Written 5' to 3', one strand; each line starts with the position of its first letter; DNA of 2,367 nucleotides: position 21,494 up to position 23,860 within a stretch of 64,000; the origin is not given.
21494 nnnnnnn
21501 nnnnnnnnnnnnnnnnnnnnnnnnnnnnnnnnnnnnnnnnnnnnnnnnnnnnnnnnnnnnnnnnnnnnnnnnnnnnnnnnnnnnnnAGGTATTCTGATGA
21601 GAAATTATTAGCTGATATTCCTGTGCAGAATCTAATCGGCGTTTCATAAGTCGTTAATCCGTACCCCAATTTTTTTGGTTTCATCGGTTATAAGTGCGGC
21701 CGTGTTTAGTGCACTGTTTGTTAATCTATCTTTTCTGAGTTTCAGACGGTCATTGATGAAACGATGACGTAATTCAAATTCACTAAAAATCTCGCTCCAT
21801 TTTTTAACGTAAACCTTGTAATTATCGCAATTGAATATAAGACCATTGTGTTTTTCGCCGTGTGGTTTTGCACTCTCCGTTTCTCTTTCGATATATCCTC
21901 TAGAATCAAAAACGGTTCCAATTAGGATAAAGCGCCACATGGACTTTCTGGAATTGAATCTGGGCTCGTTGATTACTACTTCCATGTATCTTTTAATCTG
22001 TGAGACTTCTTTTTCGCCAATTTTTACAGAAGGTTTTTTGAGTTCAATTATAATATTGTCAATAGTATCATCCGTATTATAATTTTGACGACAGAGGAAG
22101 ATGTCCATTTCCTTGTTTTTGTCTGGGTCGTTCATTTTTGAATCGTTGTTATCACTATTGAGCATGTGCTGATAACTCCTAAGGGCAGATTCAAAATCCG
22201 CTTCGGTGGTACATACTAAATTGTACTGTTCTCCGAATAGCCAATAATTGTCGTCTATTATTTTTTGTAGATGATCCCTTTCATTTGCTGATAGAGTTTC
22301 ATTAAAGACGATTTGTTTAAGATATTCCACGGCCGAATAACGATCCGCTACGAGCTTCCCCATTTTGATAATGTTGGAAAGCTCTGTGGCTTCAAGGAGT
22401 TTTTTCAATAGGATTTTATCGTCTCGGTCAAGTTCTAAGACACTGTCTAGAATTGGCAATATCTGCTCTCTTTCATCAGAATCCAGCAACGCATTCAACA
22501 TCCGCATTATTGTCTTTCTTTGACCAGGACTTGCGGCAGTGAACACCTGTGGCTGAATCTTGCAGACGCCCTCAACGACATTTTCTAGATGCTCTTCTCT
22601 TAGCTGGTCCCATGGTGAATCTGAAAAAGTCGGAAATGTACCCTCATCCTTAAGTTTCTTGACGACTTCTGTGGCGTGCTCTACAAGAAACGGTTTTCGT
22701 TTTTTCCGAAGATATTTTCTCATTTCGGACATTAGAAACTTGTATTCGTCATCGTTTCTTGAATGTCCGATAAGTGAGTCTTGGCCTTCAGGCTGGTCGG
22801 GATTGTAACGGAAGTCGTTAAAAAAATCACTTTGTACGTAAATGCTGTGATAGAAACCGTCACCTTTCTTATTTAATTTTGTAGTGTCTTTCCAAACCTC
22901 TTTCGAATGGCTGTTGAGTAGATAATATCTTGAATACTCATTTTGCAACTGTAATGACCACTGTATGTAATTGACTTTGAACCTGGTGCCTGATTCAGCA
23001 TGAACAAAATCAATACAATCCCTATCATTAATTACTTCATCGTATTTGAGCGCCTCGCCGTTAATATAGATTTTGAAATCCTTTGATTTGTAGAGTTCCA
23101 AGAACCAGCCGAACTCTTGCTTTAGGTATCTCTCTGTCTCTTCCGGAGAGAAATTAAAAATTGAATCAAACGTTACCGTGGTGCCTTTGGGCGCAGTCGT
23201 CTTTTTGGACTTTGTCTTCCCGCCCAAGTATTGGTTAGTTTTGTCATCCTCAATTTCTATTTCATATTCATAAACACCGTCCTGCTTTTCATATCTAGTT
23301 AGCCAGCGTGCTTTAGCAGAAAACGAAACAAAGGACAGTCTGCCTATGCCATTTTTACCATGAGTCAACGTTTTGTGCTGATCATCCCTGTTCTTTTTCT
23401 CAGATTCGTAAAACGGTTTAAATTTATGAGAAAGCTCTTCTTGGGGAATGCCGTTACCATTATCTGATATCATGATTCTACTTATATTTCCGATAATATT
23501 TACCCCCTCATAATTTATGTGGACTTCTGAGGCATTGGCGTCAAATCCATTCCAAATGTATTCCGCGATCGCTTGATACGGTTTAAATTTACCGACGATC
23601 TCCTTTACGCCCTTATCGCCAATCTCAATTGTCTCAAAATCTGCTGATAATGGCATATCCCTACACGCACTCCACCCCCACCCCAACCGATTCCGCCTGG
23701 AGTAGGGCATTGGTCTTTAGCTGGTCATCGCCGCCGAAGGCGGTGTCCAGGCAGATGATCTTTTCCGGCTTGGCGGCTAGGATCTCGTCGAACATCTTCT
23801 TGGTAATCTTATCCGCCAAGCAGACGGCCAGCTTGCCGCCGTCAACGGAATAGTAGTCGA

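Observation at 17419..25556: Type III R-M operon with three AT-rich defence-like genes (GHKL ATPase, TIR, TM-macro) inserted between mod and res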

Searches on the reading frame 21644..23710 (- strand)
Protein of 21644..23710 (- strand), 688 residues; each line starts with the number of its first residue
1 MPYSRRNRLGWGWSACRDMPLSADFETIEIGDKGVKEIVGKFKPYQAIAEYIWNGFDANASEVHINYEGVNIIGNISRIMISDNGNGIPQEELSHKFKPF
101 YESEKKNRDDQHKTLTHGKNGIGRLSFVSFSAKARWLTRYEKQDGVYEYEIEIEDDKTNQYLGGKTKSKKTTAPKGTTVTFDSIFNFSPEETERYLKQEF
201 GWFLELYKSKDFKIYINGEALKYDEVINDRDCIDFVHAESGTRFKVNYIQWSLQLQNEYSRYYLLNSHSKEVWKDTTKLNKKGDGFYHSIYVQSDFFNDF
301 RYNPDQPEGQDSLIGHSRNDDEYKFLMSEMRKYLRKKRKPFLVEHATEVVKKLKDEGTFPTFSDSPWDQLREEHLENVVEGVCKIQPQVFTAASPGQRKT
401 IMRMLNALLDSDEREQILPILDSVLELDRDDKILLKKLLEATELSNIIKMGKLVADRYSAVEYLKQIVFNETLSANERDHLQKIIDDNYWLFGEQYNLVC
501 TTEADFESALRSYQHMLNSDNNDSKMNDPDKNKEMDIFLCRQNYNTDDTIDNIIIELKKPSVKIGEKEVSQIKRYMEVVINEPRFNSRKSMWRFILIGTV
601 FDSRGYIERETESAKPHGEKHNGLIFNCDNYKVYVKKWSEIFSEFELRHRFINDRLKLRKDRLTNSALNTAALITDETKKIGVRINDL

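Call 4: search_protein_families(library=pfam, proteins=[window:21644-23710:-], max_evalue=0.01)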
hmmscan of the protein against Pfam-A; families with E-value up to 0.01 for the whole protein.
window:21644-23710:- (688 aa): 4 families
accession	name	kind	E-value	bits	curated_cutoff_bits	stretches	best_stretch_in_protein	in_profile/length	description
PF13589.12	HATPase_c_3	-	1.5e-18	67.6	25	1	46-161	5-116/137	Histidine kinase-, DNA gyrase B-, and HSP90-like ATPase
PF02518.31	HATPase_c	-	1.6e-06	29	26.4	1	45-122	7-75/111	Histidine kinase-, DNA gyrase B-, and HSP90-like ATPase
PF13588.12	HSDR_N_2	-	3.3e-05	24.4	25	1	527-579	31-78/110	Type I restriction enzyme R protein N terminus (HSDR_N)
PF01465.25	GRIP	-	0.0002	21.6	24.4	0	408-432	15-41/44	GRIP domain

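Call 5: search_protein_families(library=padloc, proteins=[window:21644-23710:-], max_evalue=0.01)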
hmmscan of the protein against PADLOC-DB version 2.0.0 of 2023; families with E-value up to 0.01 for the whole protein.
window:21644-23710:- (688 aa): 0 families

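Call 10: search_protein_families(library=ncbifam, proteins=[window:21644-23710:-], max_evalue=0.001)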
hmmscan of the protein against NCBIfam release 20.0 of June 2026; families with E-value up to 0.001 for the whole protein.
window:21644-23710:- (688 aa): 9 families
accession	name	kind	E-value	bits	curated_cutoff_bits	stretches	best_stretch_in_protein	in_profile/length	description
NF050001.1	restrict_BbrUII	equivalog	8.1e-20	70.9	550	1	48-225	25-207/659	BbrUII/HgiDII family restriction enzyme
TIGR00585.2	mutl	equivalog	2.2e-09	36.7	180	1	44-189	21-152/555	DNA mismatch repair endonuclease MutL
NF003218.0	PRK04184.1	equivalog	2.2e-07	29.8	274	1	46-182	39-181/539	DNA topoisomerase VI subunit B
NF000950.0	PRK00095.1-3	equivalog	5.5e-07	28.4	756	1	44-191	24-156/641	DNA mismatch repair endonuclease MutL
NF000949.0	PRK00095.1-2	equivalog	6.1e-06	25.5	750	1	43-199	26-164/634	DNA mismatch repair endonuclease MutL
NF000953.0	PRK00095.2-4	equivalog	5.8e-05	22.2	693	1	43-190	22-154/611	DNA mismatch repair endonuclease MutL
NF000951.0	PRK00095.2-1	equivalog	8.4e-05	21.4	391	1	47-190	28-157/559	DNA mismatch repair endonuclease MutL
NF007007.0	PRK09470.1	equivalog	0.00028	19.9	486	1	78-105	387-414/463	envelope stress sensor histidine kinase CpxA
NF008468.0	PRK11360.1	equivalog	0.00095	17.6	646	0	46-103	509-567/616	two-component system sensor histidine kinase AtoS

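Call 11: find_homologous_proteins(query=window:21644-23656:-, max_evalue=0.00001)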
Query window:21644-23656:- (670 aa): 1816 proteins with E <= 0.00001 among 7758 candidates; the best 120 are listed.
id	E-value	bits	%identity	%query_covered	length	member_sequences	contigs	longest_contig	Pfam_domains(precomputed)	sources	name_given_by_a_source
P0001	0.0e+0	1530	100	100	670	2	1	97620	PF02518.32,PF13589.13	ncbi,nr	ncbi:ATP-binding protein [Candidatus Uhrbacteria bacterium]|nr:ATP-binding protein [Candidatus Uhrba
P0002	1.5e-226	772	53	96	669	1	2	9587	PF02518.32,PF13589.13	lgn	-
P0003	9.2e-226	769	51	97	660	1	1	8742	PF02518.32,PF13589.13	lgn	-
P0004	1.4e-222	759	52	98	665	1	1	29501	PF02518.32,PF13589.13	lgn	-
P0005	1.1e-218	746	52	96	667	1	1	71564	PF02518.32,PF13589.13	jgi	jgi:hypothetical protein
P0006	6.8e-218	743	52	95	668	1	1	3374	PF13589.13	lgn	-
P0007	9.2e-218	743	52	95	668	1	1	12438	PF13589.13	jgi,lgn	jgi:hypothetical protein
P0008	9.6e-218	743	50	98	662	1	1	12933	PF13589.13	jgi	jgi:hypothetical protein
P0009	1.8e-216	738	50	97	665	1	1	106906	PF02518.32,PF13589.13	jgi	jgi:hypothetical protein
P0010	3.3e-215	734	50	98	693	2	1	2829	PF13589.13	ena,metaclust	metaclust:\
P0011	3.8e-214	731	49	98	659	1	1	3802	PF13589.13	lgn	-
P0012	6.4e-211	720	48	99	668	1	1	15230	PF13589.13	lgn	-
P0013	1.0e-210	719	50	97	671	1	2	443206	PF13589.13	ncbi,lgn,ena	-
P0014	1.5e-204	699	48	96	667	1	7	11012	PF02518.32,PF13589.13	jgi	jgi:hypothetical protein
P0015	1.1e-203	696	48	97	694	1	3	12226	PF02518.32,PF13589.13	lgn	-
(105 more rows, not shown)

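Call 12: find_encoding_contigs(protein=P0001, flank=10000, max_places=3)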
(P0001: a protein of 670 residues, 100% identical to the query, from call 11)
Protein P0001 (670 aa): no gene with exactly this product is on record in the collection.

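Call 13: find_encoding_contigs(protein=P0005, flank=10000, max_places=3)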
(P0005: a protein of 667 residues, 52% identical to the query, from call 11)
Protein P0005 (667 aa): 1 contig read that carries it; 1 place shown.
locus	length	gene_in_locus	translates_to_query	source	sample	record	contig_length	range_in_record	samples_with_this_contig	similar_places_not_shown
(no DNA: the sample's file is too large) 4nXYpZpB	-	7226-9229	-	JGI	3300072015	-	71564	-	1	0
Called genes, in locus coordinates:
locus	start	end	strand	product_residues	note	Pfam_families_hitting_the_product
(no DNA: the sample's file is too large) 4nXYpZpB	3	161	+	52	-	?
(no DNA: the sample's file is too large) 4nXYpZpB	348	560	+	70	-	PF12728:HTH_17, PF13411:MerR_1, PF00376:MerR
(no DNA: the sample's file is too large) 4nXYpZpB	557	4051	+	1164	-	PF09565:RE_NgoFVII (faint), PF13091:PLDc_2, PF00176:SNF2-rel_dom (weak), PF00270:DEAD (weak), PF04851:ResIII, PF00176:SNF2-rel_dom (weak), PF00271:Helicase_C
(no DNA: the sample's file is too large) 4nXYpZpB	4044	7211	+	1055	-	PF02384:N6_Mtase (faint), PF20473:MmeI_Mtase, PF07669:Eco57I, PF12950:TaqI_C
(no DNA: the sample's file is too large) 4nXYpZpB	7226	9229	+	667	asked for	PF02518:HATPase_c (weak), PF13589:HATPase_c_3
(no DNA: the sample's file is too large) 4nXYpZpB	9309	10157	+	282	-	PF02498:Bro-N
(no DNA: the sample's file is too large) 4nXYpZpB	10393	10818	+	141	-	-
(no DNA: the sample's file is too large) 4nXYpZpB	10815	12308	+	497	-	PF13482:RNase_H_2 (faint), PF11074:DUF2779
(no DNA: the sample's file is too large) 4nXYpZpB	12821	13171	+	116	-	-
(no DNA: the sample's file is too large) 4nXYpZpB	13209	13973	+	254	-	-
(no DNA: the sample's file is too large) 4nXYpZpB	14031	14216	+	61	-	-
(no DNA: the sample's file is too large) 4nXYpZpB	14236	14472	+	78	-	PF18903:DUF5659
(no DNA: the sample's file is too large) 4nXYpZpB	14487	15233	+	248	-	PF04492:Phage_rep_O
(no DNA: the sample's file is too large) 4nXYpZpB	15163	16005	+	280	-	PF04851:ResIII (weak), PF01695:IstB_IS21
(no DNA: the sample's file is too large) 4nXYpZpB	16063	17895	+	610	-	PF00239:Resolvase, PF07508:Recombinase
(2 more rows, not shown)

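Call 14: find_encoding_contigs(protein=P0004, flank=10000, max_places=3)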
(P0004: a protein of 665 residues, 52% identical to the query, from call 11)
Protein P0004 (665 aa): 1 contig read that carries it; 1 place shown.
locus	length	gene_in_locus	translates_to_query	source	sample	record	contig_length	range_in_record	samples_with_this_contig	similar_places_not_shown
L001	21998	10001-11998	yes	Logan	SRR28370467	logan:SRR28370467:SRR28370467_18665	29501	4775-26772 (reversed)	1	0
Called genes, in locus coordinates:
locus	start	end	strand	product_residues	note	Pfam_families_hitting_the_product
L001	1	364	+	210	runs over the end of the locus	PF01813:ATP-synt_D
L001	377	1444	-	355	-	-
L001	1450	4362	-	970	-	-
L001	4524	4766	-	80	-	-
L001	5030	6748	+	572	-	-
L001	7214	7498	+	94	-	PF05015:HigB-like_toxin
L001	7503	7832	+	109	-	PF01381:HTH_3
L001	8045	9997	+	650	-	PF01555:N6_N4_Mtase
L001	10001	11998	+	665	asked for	PF02518:HATPase_c (weak), PF13589:HATPase_c_3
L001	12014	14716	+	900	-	PF04851:ResIII, PF00270:DEAD (weak), PF19778:RE_endonuc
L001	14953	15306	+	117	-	-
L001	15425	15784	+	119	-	-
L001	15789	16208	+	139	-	-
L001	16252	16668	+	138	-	-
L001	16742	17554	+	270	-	-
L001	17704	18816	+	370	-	PF03595:SLAC1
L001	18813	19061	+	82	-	PF02583:Trns_repr_metal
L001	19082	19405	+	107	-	PF00085:Thioredoxin, PF13728:TraF (weak), PF13098:Thioredoxin_2 (faint), PF13905:Thioredoxin_8 (faint)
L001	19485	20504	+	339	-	PF01595:CNNM, PF00571:CBS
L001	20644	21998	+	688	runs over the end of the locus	PF00009:GTP_EFTU, PF03144:GTP_EFTU_D2, PF22042:EF-G_D2, PF14492:EFG_III, PF16658:RF3_C (weak), PF03764:EFG_IV, PF00679:EFG_C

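Call 15: find_encoding_contigs(protein=P0009, flank=10000, max_places=3)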
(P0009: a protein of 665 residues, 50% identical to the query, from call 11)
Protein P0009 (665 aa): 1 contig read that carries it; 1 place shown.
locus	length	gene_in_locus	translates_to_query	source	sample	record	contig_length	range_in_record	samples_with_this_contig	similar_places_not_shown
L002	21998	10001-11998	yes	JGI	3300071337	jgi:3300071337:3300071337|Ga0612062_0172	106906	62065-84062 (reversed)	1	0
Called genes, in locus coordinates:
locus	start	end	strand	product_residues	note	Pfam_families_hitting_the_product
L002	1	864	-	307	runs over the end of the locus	PF04018:VCA0040-like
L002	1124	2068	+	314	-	PF00551:Formyl_trans_N, PF02911:Formyl_trans_C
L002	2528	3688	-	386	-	PF14659:Phage_int_SAM_3, PF00589:Phage_integrase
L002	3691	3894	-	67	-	PF12728:HTH_17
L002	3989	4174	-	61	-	PF12728:HTH_17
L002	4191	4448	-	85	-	-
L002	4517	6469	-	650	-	PF13481:AAA_25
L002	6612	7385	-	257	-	-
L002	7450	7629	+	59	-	PF12728:HTH_17, PF00376:MerR (weak), PF13411:MerR_1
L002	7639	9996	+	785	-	PF04313:HSDR_N (faint), PF13588:HSDR_N_2 (weak), PF00270:DEAD, PF04851:ResIII, PF18766:SWI2_SNF2, PF00271:Helicase_C (weak), PF08463:EcoEI_R_C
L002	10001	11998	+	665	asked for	PF02518:HATPase_c (faint), PF13589:HATPase_c_3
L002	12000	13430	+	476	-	PF12161:HsdM_N, PF02384:N6_Mtase, PF01170:UPF0020 (weak), PF20473:MmeI_Mtase (faint), PF07669:Eco57I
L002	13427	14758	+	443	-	PF01420:Methylase_S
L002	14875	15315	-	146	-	PF03592:Terminase_2 (weak)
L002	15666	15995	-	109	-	PF04306:DUF456 (weak)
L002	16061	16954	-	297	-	PF02195:ParB_N, PF17762:HTH_ParB, PF23552:ParB_C (weak)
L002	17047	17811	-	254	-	PF00142:Fer4_NifH (weak), PF01656:CbiA, PF02374:ArsA_ATPase (weak), PF06564:CBP_BcsQ, PF09140:MipZ (faint), PF10609:ParA (weak), PF13614:AAA_31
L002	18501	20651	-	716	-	PF13174:TPR_6 (faint), PF12895:ANAPC3 (faint), PF13176:TPR_7 (faint), PF13181:TPR_8 (faint), PF23914:TPR_CcmH_CycH (weak), PF14559:TPR_19 (weak), PF13432:TPR_16 (weak), PF00515:TPR_1 (weak), +7 more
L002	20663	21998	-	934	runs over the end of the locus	PF13385:Laminin_G_3, PF13204:Apiosidase, PF12904:Collagen_bind_2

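Call 18: find_related_loci(query=A1, collection=genome_contigs, flank=10000)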
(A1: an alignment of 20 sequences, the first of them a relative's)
Query A1 (670 aa) in genome_contigs; peptide patterns used: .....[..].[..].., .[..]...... (x = any residue, [..] = any of these).
482 stretches matched a pattern; 442 encode a relative of the query (tblastn E <= 1e-3); the best 80 are kept; 80 distinct loci.
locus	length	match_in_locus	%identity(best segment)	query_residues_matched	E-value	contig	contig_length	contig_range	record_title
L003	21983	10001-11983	47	7-663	0e+0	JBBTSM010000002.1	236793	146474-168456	MAG: Patescibacteria group bacterium isolate H41-bin182_1 H41_bin182_1_000000000002, whole genome shotgun sequence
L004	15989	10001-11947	44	10-656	0e+0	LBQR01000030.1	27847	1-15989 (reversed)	MAG: Candidatus Moranbacteria bacterium GW2011_GWF2_35_54 UR83_C0030, whole genome shotgun sequence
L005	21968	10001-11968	46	10-652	0e+0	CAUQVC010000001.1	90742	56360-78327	MAG TPA_asm: uncultured Candidatus Saccharibacteria bacterium isolate ERR9968900_bin.16_MetaWRAP_v1.3_MAG genome assembl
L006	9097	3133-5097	44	10-662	7e-177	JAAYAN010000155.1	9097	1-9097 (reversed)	MAG: Ignavibacteria bacterium isolate AS06rmzACSIP_142 520358_AS06, whole genome shotgun sequence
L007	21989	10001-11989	41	10-669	2e-172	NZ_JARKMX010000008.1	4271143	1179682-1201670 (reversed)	Paraflavitalea pollutisoli strain H1-2-19X velvet_auto_105_8, whole genome shotgun sequence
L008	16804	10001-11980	42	10-657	4e-171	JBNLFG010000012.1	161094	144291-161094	MAG: Anaerolineales bacterium isolate C1.bin.8.strict NODE_12_length_161094_cov_5.709795, whole genome shotgun sequence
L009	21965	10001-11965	43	10-662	1e-170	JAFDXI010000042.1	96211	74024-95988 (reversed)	MAG: Bacteroidetes bacterium isolate SZAS-21 CK_MAG-102__42__length-96211, whole genome shotgun sequence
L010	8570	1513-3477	43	10-662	3e-170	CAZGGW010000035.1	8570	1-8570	MAG TPA_asm: uncultured Muribaculaceae bacterium isolate SRP192927_co1_639 genome assembly, contig: NODE_21244_length_85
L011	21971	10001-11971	40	1-656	7e-170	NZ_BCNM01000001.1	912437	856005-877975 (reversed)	Paenibacillus pabuli NBRC 13638, whole genome shotgun sequence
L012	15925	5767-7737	41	10-654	6e-170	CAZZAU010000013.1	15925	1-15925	MAG TPA_asm: uncultured Dehalococcoidaceae bacterium isolate SRP141376_co1_352 genome assembly, contig: NODE_7396_length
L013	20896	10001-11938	42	9-646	2e-169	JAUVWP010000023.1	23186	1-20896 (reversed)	MAG: Methanosarcinales archaeon isolate CSMAG_1193 CSMAG_1193_k127_8019303_length_23186_cov_31.5358, whole genome shotgu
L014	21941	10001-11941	41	10-654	3e-169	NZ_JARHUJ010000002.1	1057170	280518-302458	Paraflavitalea sp. CAU 1676 contig2, whole genome shotgun sequence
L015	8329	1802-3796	43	10-670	5e-169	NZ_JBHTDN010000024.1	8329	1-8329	Parapedobacter sp. GCM10030251 strain I23B-00676 spades_K_17_127_24, whole genome shotgun sequence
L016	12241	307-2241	42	4-645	2e-168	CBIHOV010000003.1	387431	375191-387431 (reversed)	MAG TPA_asm: uncultured Paraflavitalea sp. isolate SRR18156208_binner12_Refined_9 genome assembly, contig: ERZ27336868.2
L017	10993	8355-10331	41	10-660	4e-168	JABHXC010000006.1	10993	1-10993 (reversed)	MAG: Candidatus Woesearchaeota archaeon isolate SI047_bin27 k141_101899, whole genome shotgun sequence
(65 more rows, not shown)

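Call 34: search_solved_structures(query=A1, max_evalue=1)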
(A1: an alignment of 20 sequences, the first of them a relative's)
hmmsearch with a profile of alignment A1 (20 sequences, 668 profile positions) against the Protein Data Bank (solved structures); distinct sequences matched with E-value up to 1: 24.
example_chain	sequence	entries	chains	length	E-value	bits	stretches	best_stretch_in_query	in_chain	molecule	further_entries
4p7a_A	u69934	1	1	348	3.8e-05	25.4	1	20-82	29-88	DNA mismatch repair protein Mlh1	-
3h4l_A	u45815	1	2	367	0.0036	18.9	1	20-127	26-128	DNA mismatch repair protein PMS1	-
3sl2_A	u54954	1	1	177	0.0063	18.1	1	38-84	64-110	Sensor histidine kinase yycG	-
7aib_C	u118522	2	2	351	0.013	17.1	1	22-78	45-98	DNA mismatch repair protein MutL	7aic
5akb_C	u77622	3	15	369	0.014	17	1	22-78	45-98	DNA MISMATCH REPAIR PROTEIN MUTL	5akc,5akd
9n2k_A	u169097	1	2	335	0.02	16.4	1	22-83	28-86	DNA mismatch repair protein MutL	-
1b63_A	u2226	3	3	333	0.022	16.3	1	22-78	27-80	MUTL | DNA mismatch repair protein mutL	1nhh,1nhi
1nhj_A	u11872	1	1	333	0.023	16.2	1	22-78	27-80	DNA mismatch repair protein mutL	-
1bkn_A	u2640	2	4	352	0.024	16.2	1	22-78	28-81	MUTL | DNA mismatch repair protein MutL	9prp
1b62_A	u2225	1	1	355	0.025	16.2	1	22-78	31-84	PROTEIN (MUTL)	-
7p8v_A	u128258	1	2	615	0.055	15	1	23-78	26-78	DNA mismatch repair protein MutL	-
1z59_A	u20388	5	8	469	0.065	14.8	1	22-159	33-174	Type II DNA topoisomerase VI subunit B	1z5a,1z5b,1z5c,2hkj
1mu5_A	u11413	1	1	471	0.065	14.8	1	22-159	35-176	Type II DNA topoisomerase VI Subunit B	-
1mx0_A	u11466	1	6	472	0.066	14.7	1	22-159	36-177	Type II DNA topoisomerase VI subunit B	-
5c93_A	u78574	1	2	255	0.067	14.7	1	54-84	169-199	Histidine kinase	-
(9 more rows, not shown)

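Call 56: predict_structure(alignment_id=A2)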
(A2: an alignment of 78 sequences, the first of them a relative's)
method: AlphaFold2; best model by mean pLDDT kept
length: 670 residues; sequences in the alignment: 78
mean_pLDDT: 83.2   pTM: 0.63
mean pLDDT of the five models: 83.2, 83.0, 81.5, 80.5, 79.3
residues with pLDDT >= 90: 269; 70-90: 289; 50-70: 84; < 50: 28
segments of 3 or more residues with pLDDT < 50: 83-91, 650-653, 662-670
pLDDT, mean of each block of 10 residues (from residue 1): 62 67 87 90 94 72 94 80 45 58 73 93 92 89 81 94 92 93 92 94 93 96 96 85 90 88 79 95 75 76 93 92 88 92 83 85 85 86 86 66 68 77 68 83 90 80 86 88 83 85 74 88 82 92 91 92 85 93 90 89 90 93 90 85 66 49 44
secondary structure, 60 per line:
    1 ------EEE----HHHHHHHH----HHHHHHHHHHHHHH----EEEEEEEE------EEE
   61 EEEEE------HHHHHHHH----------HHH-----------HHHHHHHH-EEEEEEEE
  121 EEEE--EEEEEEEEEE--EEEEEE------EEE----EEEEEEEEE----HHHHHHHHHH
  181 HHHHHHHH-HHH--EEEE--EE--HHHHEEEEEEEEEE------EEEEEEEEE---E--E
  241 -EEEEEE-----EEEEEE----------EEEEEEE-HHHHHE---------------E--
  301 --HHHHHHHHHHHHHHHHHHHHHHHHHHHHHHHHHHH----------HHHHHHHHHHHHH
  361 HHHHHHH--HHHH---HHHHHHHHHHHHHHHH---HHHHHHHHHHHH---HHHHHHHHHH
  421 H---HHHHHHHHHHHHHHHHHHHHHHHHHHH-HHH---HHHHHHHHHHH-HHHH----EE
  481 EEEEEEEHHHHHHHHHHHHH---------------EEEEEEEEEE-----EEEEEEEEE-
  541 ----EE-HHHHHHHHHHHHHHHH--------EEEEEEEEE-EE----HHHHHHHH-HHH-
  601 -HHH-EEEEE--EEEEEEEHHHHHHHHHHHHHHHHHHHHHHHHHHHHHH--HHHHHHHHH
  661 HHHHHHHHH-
elements in order: E7-9 H14-21 H26-39 E44-51 E58-65 H72-79 H104-111 E113-124 E127-136 E139-144 E151-153 E158-166 H171-188 E195-198 H205-208 E209-218 E225-233 E242-247 E253-258 E269-275 H277-281 H303-337 H348-367 H370-373 H377-392 H396-407 H411-421 H425-451 H459-469 H471-474 E479-487 H488-500 E516-525 E531-539 H548-563 E572-580 H588-595 E606-610 E613-619 H620-649 H652-669

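Call 61: fold_search(model_id=the predicted structure, library=pdb)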
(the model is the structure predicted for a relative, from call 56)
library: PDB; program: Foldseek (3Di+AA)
matches with E <= 10: 806; with E <= 0.001: 237
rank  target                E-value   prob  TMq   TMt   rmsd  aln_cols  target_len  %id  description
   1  7c7c                  1.1e-11  1.00  0.24  0.35  12.3       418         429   14  Crystal structure of human TRAP1 with SJT104 (released 2021-05-26)
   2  7exp_B                1.6e-11  1.00  0.24  0.27  14.3       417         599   14  Crystal structure of zebrafish TRAP1 with AMPPNP and MitoQ (released 2022-01-05)
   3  7c05                  1.9e-11  1.00  0.23  0.33  12.6       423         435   14  Crystal structure of human Trap1 with DN203495 (released 2020-07-08)
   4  5tth_B                2.2e-11  1.00  0.26  0.27  14.4       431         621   14  Heterodimeric SpyCatcher/SpyTag-fused zebrafish TRAP1 in ATP/ADP-hybrid state (released 2017-08-23)
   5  5tvw_B                2.2e-11  1.00  0.25  0.28  14.2       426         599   14  Crystal structure of mitochondrial Hsp90 (TRAP1) with ATP in absence of Mg, hemi-hydrolyzed (released 2018-03-14)
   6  6xg6_B                2.2e-11  1.00  0.25  0.27  13.9       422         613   14  Full-length human mitochondrial Hsp90 (TRAP1) with ADP-BeF3 (released 2020-09-30)
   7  4ipe_B                2.5e-11  1.00  0.25  0.28  14.0       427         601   14  Crystal structure of mitochondrial Hsp90 (TRAP1) with AMPPNP (released 2014-01-22)
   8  7kcl_B                2.6e-11  1.00  0.25  0.27  13.8       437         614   14  Full-length human mitochondrial Hsp90 (TRAP1) in complex with SdhB in the presence of AMP-PNP (released 2021-10-13)
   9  4j0b_A                2.6e-11  1.00  0.25  0.27  14.4       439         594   15  Structure of mitochondrial Hsp90 (TRAP1) with ADP-BeF3 (released 2014-01-22)
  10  4p7a                  3.2e-11  1.00  0.23  0.41   8.4       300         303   18  Crystal Structure of human MLH1 (released 2014-04-09)
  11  6xg6_A                3.6e-11  1.00  0.25  0.27  14.4       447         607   12  Full-length human mitochondrial Hsp90 (TRAP1) with ADP-BeF3 (released 2020-09-30)
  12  1b63                  4.7e-11  1.00  0.25  0.44   8.5       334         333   17  MUTL COMPLEXED WITH ADPNP (released 1999-06-08)
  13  5y3o                  4.9e-11  1.00  0.23  0.34  11.8       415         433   13  Structure of TRAP1 complexed with DN320 (released 2017-08-30)
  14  7exp_A                5.2e-11  1.00  0.25  0.28  13.8       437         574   16  Crystal structure of zebrafish TRAP1 with AMPPNP and MitoQ (released 2022-01-05)
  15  1nhh                  6.8e-11  1.00  0.25  0.46   8.4       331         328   17  Crystal structure of N-terminal 40KD MutL protein (LN40) complex with ADPnP and one Rubidium (released 2003-06-10)
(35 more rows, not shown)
